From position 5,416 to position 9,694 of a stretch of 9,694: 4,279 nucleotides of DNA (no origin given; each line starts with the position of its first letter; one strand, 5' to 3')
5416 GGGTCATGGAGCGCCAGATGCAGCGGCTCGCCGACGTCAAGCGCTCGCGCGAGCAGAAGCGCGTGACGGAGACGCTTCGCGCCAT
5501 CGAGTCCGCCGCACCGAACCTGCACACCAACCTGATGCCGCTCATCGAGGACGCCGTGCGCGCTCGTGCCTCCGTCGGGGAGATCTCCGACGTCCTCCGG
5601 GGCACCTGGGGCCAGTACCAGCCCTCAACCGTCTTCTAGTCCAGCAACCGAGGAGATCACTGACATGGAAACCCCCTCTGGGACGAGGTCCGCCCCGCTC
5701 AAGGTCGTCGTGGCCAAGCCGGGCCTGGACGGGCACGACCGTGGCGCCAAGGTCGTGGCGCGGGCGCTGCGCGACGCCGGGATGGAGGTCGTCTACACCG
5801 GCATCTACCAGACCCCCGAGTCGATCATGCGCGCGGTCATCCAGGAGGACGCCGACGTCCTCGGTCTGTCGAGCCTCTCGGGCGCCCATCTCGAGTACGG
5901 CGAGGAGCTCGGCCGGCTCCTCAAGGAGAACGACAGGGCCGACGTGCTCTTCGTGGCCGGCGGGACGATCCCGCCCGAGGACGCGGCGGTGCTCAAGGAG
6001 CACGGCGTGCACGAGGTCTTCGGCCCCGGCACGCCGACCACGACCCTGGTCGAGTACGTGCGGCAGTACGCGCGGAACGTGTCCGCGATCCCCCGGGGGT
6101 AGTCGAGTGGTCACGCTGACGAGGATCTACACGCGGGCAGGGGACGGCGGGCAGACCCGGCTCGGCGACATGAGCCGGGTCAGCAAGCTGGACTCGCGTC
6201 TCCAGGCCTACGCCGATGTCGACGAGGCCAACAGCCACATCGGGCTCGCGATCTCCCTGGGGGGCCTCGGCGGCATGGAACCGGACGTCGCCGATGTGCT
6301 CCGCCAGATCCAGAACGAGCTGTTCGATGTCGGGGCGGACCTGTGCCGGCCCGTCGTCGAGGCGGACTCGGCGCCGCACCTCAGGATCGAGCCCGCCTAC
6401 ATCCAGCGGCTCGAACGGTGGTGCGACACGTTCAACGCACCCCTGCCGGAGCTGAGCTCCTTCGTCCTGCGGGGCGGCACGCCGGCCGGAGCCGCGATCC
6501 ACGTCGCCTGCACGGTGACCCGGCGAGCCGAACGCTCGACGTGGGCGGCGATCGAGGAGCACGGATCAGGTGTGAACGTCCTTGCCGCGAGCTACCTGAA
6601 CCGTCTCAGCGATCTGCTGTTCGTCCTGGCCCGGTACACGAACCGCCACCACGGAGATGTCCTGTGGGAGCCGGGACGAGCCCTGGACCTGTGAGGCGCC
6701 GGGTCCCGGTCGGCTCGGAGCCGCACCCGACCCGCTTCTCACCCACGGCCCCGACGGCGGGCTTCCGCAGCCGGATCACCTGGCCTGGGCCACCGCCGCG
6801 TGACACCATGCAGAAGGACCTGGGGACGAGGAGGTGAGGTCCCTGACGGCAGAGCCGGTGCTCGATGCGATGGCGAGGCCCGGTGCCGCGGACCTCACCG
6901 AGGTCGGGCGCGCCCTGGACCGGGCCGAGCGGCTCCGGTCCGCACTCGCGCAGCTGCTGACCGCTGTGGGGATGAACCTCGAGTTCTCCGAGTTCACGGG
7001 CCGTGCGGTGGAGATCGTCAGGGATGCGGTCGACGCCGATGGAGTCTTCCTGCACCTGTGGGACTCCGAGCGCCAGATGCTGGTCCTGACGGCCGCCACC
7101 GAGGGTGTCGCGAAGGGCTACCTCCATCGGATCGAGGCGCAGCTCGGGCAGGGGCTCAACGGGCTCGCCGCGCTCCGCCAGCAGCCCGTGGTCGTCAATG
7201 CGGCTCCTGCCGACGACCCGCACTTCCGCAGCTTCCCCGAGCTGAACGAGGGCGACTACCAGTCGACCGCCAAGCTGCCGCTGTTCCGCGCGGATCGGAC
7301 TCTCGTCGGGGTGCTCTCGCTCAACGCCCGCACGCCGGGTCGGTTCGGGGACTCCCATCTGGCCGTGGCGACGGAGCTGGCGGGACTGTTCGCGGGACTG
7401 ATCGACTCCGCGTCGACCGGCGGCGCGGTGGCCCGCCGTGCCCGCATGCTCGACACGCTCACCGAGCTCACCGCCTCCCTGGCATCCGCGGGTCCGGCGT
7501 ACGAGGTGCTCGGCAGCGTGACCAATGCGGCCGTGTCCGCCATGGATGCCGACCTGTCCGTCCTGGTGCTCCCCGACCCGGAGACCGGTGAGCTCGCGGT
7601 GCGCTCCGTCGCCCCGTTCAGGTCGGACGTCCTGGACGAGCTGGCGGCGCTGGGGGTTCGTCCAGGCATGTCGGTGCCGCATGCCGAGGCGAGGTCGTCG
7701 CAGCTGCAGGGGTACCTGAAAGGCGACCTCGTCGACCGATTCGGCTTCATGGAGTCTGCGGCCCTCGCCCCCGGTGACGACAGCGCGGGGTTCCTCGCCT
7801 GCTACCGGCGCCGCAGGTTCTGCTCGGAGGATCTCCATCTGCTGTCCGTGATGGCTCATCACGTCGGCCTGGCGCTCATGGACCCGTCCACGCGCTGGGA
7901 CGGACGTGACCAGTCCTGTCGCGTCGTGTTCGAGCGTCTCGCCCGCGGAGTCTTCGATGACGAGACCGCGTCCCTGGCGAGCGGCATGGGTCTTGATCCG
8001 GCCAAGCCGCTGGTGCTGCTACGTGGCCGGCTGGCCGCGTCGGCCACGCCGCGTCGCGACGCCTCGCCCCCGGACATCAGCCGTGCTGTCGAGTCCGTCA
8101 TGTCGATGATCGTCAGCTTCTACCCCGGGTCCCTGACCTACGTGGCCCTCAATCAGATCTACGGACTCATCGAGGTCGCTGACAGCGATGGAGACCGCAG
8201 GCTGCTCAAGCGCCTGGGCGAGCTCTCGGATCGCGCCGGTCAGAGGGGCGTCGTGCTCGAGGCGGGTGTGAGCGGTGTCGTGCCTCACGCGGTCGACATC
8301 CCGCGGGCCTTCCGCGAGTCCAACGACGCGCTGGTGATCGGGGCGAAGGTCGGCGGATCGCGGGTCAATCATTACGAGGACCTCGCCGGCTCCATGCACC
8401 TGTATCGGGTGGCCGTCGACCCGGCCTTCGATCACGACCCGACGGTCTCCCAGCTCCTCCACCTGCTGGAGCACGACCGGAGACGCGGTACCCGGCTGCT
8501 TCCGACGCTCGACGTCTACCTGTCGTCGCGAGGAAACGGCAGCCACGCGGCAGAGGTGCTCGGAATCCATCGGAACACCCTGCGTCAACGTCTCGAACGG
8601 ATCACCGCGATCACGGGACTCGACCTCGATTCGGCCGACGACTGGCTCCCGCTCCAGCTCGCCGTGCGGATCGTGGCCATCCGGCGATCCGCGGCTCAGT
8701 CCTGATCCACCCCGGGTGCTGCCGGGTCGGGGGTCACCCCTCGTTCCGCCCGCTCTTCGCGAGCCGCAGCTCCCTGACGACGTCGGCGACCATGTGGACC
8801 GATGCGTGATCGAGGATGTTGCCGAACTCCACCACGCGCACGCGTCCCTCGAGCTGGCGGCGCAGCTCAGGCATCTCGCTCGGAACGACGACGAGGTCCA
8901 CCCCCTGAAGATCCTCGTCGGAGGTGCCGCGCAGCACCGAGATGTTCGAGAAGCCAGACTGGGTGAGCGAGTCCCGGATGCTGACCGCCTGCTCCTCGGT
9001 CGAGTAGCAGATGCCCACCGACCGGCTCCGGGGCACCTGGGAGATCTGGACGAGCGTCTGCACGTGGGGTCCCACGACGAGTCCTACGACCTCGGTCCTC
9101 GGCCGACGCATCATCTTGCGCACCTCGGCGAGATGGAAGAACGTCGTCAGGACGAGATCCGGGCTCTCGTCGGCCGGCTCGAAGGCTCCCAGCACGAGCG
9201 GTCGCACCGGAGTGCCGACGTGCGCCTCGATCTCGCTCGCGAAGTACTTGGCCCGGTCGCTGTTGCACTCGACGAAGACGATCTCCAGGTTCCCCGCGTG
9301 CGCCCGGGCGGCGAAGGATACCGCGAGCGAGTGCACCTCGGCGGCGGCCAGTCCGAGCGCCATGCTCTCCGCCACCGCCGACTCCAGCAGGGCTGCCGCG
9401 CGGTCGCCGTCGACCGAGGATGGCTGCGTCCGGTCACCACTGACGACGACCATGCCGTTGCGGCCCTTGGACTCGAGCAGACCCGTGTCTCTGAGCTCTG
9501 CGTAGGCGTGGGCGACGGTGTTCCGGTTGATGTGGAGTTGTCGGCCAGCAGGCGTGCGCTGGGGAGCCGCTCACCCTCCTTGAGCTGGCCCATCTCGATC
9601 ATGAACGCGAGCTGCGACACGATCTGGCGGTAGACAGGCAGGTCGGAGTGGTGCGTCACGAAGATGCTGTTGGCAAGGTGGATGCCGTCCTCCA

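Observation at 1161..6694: Self-contained B12 acyl-CoA mutase operon led by an aminoacyl-CoA ammonia-lyase-like gene: candidate 2-aminoisobutyrate (tertiary amine) pathway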

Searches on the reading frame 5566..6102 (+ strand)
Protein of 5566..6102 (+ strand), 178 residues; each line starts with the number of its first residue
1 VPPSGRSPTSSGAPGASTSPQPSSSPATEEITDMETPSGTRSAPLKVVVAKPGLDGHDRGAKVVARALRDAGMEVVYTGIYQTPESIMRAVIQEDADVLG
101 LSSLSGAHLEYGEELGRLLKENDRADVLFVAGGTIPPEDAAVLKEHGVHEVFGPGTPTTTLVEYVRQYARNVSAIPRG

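Call 3: search_protein_families(library=pfam, proteins=[window:5566-6102:+], max_evalue=0.01)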
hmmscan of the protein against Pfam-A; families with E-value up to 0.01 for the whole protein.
window:5566-6102:+ (178 aa): 1 family
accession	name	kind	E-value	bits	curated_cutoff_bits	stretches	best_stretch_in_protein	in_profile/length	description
PF02310.24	B12-binding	-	4.1e-25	88.4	32.1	1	46-158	2-116/121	B12 binding domain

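Call 4: search_protein_families(library=ncbifam, proteins=[window:5566-6102:+], max_evalue=0.01)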
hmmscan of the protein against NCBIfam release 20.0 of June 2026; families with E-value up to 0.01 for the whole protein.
window:5566-6102:+ (178 aa): 14 families
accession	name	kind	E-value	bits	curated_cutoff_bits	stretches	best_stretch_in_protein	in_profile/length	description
TIGR00640.1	acid_CoA_mut_C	subfamily_domain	1.9e-45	154.1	57.45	1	46-168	4-126/132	methylmalonyl-CoA mutase C-terminal domain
NF006944.0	PRK09426.1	equivalog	1.9e-35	122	876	1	19-165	567-710/721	methylmalonyl-CoA mutase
NF045497.1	IsobCoAmut_IcmF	equivalog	1.1e-16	59.9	1500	1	45-155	3-115/1076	fused isobutyryl-CoA mutase/GTPase IcmF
NF002612.0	PRK02261.1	equivalog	8e-12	44.9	110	1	46-168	5-133/148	methylaspartate mutase subunit S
TIGR01501.1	MthylAspMutase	equivalog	2.1e-08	34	135.8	1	47-165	4-128/134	methylaspartate mutase subunit S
NF041607.1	dimeth_corrin_MtbC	equivalog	1e-06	28.4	350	1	33-134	70-173/203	dimethylamine corrinoid protein MtbC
NF007024.0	PRK09490.1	equivalog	3.5e-06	25.1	1497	1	40-142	747-849/1234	methionine synthase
NF047996.1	corrin_MtgC_2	exception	7.5e-06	25.6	370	1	53-141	98-188/212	glycine betaine-specific corrinoid protein MtgC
NF040743.1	ornith_mutase_E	equivalog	1.2e-05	23.6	800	1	28-168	579-725/730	D-ornithine 4,5-aminomutase subunit OraE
TIGR02082.1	metH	equivalog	1.5e-05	22.8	1010.85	1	43-111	732-800/1182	methionine synthase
TIGR02370.1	pyl_corrinoid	subfamily_domain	0.00011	21.6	215.3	1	52-134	92-175/197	methyltransferase cognate corrinoid protein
NF047995.1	corrinoid_MtgC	exception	0.0046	16.5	310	1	44-133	92-183/215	glycine betaine-specific corrinoid protein MtgC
NF052513.1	TransRegCarH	equivalog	0.0048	16.2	400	1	41-109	162-229/274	HTH-type transcriptional repressor CarH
NF040655.1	MtaC_Meth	equivalog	0.0064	15.6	420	1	46-134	121-208/253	methanol--corrinoid protein MtaC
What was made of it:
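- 5665..6102 (+): Mutase small subunit (B12-binding, DxHxxG motif = DGHDRG). PF02310 and TIGR00640 (calls 3, 4).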

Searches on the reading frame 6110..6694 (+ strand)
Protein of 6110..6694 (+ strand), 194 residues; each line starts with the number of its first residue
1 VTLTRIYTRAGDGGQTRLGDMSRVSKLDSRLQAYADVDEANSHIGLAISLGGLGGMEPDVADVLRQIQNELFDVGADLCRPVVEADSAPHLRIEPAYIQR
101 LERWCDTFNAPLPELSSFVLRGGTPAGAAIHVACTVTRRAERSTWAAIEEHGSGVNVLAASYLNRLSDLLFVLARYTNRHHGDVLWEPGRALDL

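Call 3: search_protein_families(library=pfam, proteins=[window:6110-6694:+], max_evalue=0.01)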
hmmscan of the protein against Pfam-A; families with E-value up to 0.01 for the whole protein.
window:6110-6694:+ (194 aa): 1 family
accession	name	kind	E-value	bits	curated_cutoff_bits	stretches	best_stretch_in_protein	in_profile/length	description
PF01923.23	Cob_adeno_trans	-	2.6e-57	194.1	24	1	6-176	1-170/171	Cobalamin adenosyltransferase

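Call 4: search_protein_families(library=ncbifam, proteins=[window:6110-6694:+], max_evalue=0.01)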
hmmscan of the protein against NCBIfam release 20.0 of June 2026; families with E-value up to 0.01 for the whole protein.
window:6110-6694:+ (194 aa): 1 family
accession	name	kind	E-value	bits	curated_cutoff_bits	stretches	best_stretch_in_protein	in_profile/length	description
TIGR00636.1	PduO_Nterm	equivalog_domain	3.1e-46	157.2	108.45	1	7-185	1-169/171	cob(I)yrinic acid a,c-diamide adenosyltransferase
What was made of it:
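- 6107..6694 (+): PduO-type ATP:cob(I)alamin adenosyltransferase. PF01923 E 3e-57; TIGR00636 157 bits, above its cutoff (calls 3, 4).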

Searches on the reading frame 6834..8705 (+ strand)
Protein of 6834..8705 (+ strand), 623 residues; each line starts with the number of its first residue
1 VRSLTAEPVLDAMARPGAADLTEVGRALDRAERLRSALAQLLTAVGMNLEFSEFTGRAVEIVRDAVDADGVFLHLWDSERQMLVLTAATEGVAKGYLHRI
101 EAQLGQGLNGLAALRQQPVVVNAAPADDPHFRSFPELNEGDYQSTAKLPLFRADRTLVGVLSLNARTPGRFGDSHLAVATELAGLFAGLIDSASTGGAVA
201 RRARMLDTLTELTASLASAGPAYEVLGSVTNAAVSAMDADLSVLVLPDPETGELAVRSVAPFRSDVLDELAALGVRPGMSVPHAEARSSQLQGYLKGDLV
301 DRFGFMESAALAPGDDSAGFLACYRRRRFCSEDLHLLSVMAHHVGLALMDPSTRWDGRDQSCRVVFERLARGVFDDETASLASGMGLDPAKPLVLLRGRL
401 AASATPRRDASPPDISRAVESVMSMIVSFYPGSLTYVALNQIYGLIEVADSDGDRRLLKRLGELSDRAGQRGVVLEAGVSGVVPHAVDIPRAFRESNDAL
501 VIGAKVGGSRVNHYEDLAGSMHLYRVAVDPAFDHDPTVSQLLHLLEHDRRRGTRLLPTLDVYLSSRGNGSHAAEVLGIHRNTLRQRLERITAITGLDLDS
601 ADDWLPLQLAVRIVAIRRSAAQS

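Call 3: search_protein_families(library=pfam, proteins=[window:6834-8705:+], max_evalue=0.01)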
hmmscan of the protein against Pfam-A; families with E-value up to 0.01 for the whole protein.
window:6834-8705:+ (623 aa): 6 families
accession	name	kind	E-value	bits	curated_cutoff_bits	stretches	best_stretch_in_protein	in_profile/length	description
PF13556.12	HTH_30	-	5.5e-21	74.6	27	1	555-613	1-59/59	PucR C-terminal helix-turn-helix domain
PF13185.12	GAF_2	-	1.1e-20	74.7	28.6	1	51-190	4-135/136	GAF domain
PF01590.32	GAF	-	6.9e-15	56.2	22.4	1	57-187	8-130/133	GAF domain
PF13492.12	GAF_3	-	1.6e-10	41.9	27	1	58-190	9-127/129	GAF domain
PF17853.6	GGDEF_2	-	4.7e-10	40.2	24.5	1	375-500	5-114/116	GGDEF-like domain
PF02954.25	HTH_8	-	2.6e-06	27.5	22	1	564-589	16-41/42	Bacterial regulatory protein, Fis family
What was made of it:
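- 6834..8705 (+): GAF/GGDEF_2/PucR-HTH regulator. Call 3.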

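Call 4: search_protein_families(library=ncbifam, proteins=[window:6834-8705:+], max_evalue=0.01)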
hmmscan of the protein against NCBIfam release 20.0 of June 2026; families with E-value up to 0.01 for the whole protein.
window:6834-8705:+ (623 aa): 7 families
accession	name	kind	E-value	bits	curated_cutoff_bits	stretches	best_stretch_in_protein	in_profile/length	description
NF058503.1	SprTransRegAdeR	equivalog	9.1e-10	38.1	700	1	537-613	322-398/403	sporulation transcriptional activator AdeR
NF008283.0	PRK11061.1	equivalog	6.1e-09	34.7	583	1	46-200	13-164/748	phosphoenolpyruvate--protein phosphotransferase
NF008550.0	PRK11477.1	equivalog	7.5e-09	34.9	612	1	479-613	250-381/385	CdaR family transcriptional regulator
NF045769.1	TransActPmfR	equivalog_domain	1.5e-06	27.1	800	1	537-611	385-459/470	transcciptional activator PmfR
NF002517.0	PRK01905.1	equivalog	0.00034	21.1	122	1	564-588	48-72/77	Fis family transcriptional regulator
NF001659.0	PRK00430.1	equivalog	0.0012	19.6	99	1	564-589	69-94/98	DNA-binding transcriptional regulator Fis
NF050824.1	TransRegRv1453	equivalog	0.0014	17.5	600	1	554-592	341-379/404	Rv1453 family transcriptional regulator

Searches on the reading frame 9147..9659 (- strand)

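Call 3: search_protein_families(library=pfam, proteins=[window:9147-9659:-], max_evalue=0.01)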
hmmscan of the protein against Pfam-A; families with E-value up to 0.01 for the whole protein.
window:9147-9659:- (170 aa): 1 family
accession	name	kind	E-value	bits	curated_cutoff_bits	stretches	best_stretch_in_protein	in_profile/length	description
PF00392.27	GntR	-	0.0037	17.3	27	1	10-40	2-32/64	Bacterial regulatory proteins, gntR family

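Call 4: search_protein_families(library=ncbifam, proteins=[window:9147-9659:-], max_evalue=0.01)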
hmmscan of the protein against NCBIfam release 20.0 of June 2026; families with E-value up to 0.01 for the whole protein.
window:9147-9659:- (170 aa): 4 families
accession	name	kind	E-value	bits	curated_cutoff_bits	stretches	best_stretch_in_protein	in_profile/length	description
NF052282.1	PLP_TF_PdxR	equivalog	9.7e-05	21.6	320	1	8-41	1-34/448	MocR-like pyridoxine biosynthesis transcription factor PdxR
NF047563.1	modulin_PmtR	equivalog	0.00012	22.1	200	1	3-41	7-45/125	PSM export ABC transporter transcriptional regulator PmtR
NF052281.1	rhizopine_MocR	equivalog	0.00031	19.5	650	1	3-41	13-51/479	rhizopine catabolism transcriptional regulator MocR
NF052286.1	ecto_TF_EhuR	exception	0.00036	19.2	480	1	6-41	9-44/458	MocR-like ectoine utilization transcription factor EhuR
